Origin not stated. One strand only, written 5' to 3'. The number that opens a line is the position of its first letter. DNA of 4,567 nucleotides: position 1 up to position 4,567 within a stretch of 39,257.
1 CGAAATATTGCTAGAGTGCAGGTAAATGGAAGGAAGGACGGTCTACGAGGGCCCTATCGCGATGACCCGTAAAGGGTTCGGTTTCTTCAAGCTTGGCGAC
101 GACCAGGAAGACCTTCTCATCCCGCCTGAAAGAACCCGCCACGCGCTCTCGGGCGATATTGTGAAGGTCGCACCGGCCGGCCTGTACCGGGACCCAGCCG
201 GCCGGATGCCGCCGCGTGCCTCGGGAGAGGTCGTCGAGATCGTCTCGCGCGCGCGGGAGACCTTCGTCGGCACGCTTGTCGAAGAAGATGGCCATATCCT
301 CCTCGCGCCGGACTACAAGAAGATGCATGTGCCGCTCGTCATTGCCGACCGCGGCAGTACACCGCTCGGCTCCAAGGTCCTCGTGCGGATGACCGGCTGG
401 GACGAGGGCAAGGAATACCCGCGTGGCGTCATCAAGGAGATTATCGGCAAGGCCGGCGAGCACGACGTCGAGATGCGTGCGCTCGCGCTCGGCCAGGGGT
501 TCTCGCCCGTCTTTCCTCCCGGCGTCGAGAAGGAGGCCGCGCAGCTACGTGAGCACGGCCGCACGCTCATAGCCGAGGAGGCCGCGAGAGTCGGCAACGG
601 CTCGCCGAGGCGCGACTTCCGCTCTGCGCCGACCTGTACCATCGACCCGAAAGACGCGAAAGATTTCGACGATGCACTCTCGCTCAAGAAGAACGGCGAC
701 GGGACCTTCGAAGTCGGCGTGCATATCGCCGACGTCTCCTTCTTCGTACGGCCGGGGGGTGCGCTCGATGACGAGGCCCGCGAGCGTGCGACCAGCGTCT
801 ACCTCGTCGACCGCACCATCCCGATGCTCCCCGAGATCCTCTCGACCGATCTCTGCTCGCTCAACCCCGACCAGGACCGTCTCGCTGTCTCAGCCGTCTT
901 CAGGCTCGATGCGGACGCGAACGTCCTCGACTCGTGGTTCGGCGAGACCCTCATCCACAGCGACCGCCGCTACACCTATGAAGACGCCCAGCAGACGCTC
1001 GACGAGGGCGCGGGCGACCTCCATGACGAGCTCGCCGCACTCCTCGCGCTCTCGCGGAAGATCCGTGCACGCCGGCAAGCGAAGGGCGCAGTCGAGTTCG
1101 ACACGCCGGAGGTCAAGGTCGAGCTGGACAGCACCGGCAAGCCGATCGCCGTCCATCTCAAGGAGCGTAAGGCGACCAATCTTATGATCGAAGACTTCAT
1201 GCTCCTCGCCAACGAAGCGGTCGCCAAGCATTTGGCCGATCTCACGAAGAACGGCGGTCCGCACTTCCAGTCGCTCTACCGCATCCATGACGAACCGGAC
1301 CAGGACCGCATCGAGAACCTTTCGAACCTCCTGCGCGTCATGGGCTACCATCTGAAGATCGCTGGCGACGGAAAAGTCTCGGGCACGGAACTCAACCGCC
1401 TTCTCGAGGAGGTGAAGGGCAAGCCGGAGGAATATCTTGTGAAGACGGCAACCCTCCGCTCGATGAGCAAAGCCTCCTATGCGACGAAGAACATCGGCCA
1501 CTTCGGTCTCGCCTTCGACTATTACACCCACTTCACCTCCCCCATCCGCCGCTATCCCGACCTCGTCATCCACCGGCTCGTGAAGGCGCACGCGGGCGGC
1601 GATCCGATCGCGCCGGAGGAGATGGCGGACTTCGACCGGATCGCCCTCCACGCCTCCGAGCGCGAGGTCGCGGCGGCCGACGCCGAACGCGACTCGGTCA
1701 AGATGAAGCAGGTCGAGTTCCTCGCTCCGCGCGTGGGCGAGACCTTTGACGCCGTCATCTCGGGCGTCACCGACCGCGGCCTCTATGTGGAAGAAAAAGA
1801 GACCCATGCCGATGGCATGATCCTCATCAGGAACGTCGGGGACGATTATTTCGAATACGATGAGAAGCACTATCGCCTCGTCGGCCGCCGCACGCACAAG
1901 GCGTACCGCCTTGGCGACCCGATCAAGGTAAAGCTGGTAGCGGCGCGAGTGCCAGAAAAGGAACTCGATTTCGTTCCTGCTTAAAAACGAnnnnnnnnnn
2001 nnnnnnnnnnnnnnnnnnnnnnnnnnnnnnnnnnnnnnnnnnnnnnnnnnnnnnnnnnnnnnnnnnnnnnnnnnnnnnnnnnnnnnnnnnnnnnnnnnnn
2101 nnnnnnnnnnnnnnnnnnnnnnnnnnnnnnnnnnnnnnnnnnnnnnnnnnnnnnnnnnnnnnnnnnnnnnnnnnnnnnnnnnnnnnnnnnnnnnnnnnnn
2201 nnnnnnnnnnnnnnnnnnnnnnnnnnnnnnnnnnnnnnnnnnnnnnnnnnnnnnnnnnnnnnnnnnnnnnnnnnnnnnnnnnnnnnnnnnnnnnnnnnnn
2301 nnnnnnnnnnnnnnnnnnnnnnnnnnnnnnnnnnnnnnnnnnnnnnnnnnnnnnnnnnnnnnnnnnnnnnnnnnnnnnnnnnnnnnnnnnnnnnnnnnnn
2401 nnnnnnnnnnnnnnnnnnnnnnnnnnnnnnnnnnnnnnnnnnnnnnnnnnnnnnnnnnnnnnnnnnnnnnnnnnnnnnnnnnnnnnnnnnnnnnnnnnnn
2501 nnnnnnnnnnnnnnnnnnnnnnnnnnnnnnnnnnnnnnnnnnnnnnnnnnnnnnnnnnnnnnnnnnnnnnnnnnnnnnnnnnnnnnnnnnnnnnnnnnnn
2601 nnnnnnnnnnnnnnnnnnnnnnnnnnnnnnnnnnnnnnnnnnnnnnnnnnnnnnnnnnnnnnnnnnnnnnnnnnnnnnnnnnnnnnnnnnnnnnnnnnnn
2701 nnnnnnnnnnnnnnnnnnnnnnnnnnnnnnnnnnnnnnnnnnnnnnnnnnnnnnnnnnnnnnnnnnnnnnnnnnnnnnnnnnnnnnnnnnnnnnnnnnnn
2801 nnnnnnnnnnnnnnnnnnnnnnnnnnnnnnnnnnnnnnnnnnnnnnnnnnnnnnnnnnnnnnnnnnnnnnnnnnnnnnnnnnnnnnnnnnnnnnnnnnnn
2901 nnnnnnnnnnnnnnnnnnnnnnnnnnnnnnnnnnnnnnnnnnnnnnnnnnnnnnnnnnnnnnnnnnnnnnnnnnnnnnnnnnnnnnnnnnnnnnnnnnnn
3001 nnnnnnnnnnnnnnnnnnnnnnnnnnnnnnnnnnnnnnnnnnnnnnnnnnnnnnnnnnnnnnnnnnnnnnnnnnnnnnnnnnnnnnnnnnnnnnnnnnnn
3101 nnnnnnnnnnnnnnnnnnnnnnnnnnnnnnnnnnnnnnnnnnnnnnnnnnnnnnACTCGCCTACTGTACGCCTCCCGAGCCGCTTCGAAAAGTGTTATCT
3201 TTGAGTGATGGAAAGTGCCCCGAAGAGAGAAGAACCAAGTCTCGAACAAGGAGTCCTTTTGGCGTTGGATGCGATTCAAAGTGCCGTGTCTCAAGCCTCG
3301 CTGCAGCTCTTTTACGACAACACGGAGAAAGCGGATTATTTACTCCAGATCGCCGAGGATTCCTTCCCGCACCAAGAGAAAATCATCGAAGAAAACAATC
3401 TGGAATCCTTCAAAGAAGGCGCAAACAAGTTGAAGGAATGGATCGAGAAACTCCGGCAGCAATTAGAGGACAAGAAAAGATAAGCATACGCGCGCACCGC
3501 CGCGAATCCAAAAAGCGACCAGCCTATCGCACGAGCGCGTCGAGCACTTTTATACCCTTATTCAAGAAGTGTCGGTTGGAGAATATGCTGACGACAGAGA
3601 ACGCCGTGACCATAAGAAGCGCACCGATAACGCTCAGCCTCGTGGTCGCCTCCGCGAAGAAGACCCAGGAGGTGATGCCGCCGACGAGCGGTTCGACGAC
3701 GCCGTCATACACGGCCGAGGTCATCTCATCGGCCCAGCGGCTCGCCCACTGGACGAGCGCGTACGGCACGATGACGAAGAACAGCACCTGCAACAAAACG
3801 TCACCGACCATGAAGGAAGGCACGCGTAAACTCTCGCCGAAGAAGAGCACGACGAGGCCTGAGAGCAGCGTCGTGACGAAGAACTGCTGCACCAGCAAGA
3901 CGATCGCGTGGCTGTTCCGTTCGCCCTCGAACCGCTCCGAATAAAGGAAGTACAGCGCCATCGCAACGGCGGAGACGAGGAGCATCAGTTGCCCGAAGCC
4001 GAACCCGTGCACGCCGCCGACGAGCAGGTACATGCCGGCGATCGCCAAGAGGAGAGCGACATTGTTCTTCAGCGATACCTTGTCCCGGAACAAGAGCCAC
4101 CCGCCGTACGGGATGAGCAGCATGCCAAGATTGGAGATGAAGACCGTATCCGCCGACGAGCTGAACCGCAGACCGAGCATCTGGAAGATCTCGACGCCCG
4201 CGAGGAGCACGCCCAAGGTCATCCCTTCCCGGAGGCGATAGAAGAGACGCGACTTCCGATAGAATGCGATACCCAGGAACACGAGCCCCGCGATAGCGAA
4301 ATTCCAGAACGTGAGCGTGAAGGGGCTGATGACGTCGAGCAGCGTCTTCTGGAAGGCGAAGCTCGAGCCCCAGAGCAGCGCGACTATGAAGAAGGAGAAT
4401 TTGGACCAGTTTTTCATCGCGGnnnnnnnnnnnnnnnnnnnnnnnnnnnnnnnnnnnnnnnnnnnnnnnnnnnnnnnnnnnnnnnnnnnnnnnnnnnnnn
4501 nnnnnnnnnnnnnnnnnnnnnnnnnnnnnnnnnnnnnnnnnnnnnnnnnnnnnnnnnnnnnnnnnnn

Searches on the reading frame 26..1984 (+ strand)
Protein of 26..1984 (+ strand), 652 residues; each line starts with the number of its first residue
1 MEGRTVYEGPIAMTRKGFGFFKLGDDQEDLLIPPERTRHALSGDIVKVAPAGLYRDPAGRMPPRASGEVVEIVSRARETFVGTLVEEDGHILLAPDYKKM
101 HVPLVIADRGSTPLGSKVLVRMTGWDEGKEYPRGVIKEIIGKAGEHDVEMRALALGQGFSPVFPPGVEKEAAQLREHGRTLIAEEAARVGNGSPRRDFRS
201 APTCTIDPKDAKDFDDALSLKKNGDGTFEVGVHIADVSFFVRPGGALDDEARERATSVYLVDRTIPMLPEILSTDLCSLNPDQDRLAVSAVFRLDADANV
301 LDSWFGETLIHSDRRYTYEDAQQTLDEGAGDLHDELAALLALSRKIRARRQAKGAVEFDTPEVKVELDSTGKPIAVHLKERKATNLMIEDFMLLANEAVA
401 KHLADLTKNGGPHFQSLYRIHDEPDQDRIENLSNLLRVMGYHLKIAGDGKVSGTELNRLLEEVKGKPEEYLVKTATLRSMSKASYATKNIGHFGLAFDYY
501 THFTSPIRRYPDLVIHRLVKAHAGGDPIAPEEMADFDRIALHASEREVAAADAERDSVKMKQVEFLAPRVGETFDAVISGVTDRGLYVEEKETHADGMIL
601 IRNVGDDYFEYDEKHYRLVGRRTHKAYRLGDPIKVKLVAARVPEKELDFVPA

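Call 69: search_protein_families(library=pfam, proteins=[window:26-1984:+], max_evalue=0.00001)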
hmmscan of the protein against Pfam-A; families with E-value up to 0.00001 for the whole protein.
window:26-1984:+ (652 aa): 4 families
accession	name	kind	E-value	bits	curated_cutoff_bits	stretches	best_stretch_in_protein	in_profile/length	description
PF00773.25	RNB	-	1.9e-110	369.6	29.3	1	195-522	1-323/326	RNB domain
PF17876.7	CSD2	-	2.3e-13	50.5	26.2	1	94-164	3-74/74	Cold shock domain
PF08206.17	OB_RNB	-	9.2e-10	38.5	24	1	10-52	2-44/58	Ribonuclease B OB domain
PF17849.7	OB_Dis3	-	2.1e-07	31.4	22.8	1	110-155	29-74/77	Dis3-like cold-shock domain 2 (CSD2)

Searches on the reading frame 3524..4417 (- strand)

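Call 69: search_protein_families(library=pfam, proteins=[window:3524-4417:-], max_evalue=0.00001)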
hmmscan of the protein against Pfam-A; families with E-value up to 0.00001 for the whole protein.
window:3524-4417:- (297 aa): 1 family
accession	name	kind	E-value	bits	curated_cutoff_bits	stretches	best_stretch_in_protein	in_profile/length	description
PF00892.27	EamA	-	1.9e-20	74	28.2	1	7-133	5-134/135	EamA-like transporter family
